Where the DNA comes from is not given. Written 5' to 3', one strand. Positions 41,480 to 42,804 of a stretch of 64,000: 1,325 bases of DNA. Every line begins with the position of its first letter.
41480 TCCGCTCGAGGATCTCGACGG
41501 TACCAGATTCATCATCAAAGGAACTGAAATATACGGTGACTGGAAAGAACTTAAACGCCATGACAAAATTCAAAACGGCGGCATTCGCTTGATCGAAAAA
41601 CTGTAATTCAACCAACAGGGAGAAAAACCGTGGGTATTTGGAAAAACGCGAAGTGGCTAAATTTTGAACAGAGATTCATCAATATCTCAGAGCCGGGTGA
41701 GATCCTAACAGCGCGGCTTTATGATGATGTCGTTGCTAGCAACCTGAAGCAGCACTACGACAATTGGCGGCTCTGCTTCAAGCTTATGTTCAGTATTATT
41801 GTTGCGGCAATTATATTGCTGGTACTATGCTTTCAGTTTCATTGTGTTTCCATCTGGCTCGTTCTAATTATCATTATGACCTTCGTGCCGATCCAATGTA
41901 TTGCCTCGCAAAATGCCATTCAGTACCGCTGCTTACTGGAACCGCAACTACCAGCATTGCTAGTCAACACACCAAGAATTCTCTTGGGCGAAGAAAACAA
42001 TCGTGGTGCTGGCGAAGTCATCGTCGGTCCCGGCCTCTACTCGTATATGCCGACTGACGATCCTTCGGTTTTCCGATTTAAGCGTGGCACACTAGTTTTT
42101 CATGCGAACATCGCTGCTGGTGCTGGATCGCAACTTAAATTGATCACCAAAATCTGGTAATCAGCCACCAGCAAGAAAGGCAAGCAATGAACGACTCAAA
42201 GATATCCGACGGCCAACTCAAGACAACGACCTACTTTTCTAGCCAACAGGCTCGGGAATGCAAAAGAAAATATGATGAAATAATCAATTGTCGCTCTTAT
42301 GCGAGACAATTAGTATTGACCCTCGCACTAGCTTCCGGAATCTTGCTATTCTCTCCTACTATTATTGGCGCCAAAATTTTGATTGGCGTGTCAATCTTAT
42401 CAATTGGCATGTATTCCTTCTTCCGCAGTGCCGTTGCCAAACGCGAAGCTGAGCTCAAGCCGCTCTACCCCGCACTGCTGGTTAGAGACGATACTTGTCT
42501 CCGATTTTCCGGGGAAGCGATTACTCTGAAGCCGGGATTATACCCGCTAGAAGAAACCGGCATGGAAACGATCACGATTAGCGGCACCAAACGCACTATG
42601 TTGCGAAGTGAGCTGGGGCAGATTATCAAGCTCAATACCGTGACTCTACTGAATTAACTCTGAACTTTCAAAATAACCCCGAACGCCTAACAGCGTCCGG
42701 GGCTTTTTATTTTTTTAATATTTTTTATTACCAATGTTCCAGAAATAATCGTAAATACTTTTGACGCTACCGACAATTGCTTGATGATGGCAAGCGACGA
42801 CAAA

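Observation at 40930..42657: Plus-strand, GC-richer operon of three tandem paralogous 2-TM proteins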

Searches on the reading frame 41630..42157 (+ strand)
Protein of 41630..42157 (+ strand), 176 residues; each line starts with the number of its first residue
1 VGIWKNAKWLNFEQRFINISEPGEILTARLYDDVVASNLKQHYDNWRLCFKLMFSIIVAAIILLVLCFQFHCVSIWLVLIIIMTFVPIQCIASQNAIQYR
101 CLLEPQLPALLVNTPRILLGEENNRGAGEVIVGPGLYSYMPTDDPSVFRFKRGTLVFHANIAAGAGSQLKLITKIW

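Call 8: search_protein_families(library=pfam, proteins=[window:41630-42157:+], max_evalue=1)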
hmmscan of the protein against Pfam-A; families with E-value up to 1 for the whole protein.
window:41630-42157:+ (176 aa): 1 family
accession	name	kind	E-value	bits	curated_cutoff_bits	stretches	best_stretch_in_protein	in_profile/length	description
PF25612.1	DUF7940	-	0.45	11.6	27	0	44-87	4-40/63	Family of unknown function (DUF7940)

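Call 10: search_protein_families(library=ncbifam, proteins=[window:41630-42157:+], max_evalue=1)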
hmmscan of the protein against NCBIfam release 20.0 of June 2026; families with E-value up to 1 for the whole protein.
window:41630-42157:+ (176 aa): 2 families
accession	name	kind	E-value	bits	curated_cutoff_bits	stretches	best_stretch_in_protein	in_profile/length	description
NF046075.1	UpsF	equivalog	0.083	11.6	400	1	51-111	258-317/484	membrane pilin protein UpsF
NF046089.1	CD3337_EF1877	subfamily_domain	0.15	10.8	120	1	37-93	291-347/450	CD3337/EF1877 family mobilome membrane protein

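Call 11: search_protein_families(library=phrogs, proteins=[window:41630-42157:+], max_evalue=1)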
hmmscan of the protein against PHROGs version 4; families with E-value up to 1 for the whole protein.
window:41630-42157:+ (176 aa): 3 families
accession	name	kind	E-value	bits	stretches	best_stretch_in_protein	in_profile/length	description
phrog_22328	-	unknown function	0.015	16.6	1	49-85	18-54/72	-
phrog_17305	-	unknown function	0.25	12.1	1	127-149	10-32/48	-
phrog_1356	-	lysis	0.44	11.7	1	44-68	51-74/135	holin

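Call 20: search_protein_families(library=padloc, proteins=[window:41630-42157:+], max_evalue=1)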
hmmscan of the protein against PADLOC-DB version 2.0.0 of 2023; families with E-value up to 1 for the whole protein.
window:41630-42157:+ (176 aa): 0 families

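Call 30: list_cluster_members(proteins=[P0001, P0002, window:41630-42157:+, P0003, P0004, window:42715-43467:-])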
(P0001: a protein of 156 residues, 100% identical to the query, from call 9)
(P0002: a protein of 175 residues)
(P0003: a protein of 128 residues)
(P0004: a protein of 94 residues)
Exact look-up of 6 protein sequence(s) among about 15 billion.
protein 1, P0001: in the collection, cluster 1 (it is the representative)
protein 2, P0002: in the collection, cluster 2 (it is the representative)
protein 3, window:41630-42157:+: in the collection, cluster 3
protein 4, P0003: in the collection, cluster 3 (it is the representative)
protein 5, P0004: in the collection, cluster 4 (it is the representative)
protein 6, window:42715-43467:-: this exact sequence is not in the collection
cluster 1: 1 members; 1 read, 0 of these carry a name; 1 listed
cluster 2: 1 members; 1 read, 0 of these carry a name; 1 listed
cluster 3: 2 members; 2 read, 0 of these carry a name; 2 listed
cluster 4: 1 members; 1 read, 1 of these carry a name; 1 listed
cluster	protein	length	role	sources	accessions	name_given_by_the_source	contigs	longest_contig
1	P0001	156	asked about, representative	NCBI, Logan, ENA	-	-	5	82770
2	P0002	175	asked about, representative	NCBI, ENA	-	-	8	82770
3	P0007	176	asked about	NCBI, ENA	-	-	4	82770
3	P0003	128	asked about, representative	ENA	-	-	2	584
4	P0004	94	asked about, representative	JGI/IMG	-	hypothetical protein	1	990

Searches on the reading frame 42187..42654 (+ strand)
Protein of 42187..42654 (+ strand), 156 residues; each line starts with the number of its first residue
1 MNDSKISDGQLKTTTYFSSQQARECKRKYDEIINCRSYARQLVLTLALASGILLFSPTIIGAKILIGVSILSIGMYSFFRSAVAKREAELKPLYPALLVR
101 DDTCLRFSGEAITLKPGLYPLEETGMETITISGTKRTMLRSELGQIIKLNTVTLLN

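Call 8: search_protein_families(library=pfam, proteins=[window:42187-42654:+], max_evalue=1)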
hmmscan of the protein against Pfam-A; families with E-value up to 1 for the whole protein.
window:42187-42654:+ (156 aa): 0 families

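Call 9: find_homologous_proteins(query=window:42187-42654:+, max_evalue=0.01)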
Query window:42187-42654:+ (156 aa): 1 proteins with E <= 0.01 among 50 candidates.
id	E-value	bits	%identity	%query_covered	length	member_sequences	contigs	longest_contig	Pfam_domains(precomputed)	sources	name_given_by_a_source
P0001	1.9e-93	328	100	100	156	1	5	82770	-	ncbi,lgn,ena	-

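Call 10: search_protein_families(library=ncbifam, proteins=[window:42187-42654:+], max_evalue=1)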
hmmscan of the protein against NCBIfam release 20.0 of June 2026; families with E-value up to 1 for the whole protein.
window:42187-42654:+ (156 aa): 0 families

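Call 11: search_protein_families(library=phrogs, proteins=[window:42187-42654:+], max_evalue=1)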
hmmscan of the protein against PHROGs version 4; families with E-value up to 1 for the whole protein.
window:42187-42654:+ (156 aa): 1 family
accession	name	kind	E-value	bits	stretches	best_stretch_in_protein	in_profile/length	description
phrog_10588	-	tail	0.38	9.2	1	97-147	1192-1242/1459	tail protein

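Call 13: find_encoding_contigs(protein=P0001, flank=10000, max_places=10)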
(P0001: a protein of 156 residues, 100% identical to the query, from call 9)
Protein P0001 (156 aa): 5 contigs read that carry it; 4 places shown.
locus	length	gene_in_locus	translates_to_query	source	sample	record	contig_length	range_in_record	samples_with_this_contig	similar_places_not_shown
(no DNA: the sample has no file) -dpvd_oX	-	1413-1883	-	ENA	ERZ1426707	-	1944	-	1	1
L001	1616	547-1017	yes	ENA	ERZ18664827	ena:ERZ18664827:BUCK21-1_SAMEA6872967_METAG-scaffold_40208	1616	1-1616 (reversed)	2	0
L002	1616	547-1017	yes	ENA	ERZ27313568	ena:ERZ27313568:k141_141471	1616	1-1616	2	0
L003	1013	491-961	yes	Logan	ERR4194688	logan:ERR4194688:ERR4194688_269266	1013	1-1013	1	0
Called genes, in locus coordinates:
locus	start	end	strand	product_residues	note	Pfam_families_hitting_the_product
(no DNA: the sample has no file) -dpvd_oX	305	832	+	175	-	-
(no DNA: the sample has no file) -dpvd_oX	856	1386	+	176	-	-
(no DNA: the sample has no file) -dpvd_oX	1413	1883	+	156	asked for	-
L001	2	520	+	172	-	?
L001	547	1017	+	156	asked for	-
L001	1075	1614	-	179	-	?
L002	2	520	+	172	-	?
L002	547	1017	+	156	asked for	-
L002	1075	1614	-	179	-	?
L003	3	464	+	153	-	?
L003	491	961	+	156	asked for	-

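Call 20: search_protein_families(library=padloc, proteins=[window:42187-42654:+], max_evalue=1)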
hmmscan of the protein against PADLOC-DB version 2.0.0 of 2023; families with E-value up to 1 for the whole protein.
window:42187-42654:+ (156 aa): 0 families

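Call 25: find_homologous_proteins(query=A2, max_evalue=0.1)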
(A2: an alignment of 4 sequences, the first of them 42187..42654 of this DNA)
Query A2 (4 sequences) (156 aa, profile of the alignment): 4 proteins with E <= 0.1 among 5852 candidates.
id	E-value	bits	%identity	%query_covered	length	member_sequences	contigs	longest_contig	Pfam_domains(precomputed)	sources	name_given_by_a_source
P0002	8.7e-68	245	30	85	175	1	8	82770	-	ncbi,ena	-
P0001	2.1e-57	211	100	100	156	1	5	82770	-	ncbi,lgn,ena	-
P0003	1.1e-46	177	26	59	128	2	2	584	-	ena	-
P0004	2.8e-33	133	34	39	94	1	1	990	-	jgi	jgi:hypothetical protein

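Call 42: predict_structure(alignment_id=A2)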
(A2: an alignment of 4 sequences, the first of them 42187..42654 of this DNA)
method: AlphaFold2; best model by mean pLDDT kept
length: 156 residues; sequences in the alignment: 4
mean_pLDDT: 68.7   pTM: 0.47
mean pLDDT of the five models: 68.7, 67.6, 56.4, 55.0, 52.1
residues with pLDDT >= 90: 0; 70-90: 85; 50-70: 56; < 50: 15
segments of 3 or more residues with pLDDT < 50: 1-14
pLDDT, mean of each block of 10 residues (from residue 1): 33 50 67 75 81 76 81 81 74 71 64 69 72 68 65 70
secondary structure, 60 per line:
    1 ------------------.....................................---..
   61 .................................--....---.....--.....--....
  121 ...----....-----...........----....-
elements in order: H19-55 H59-93 E96-99 E103-107 E110-114 E117-123 E128-131 E137-139 H140-147 E152-155
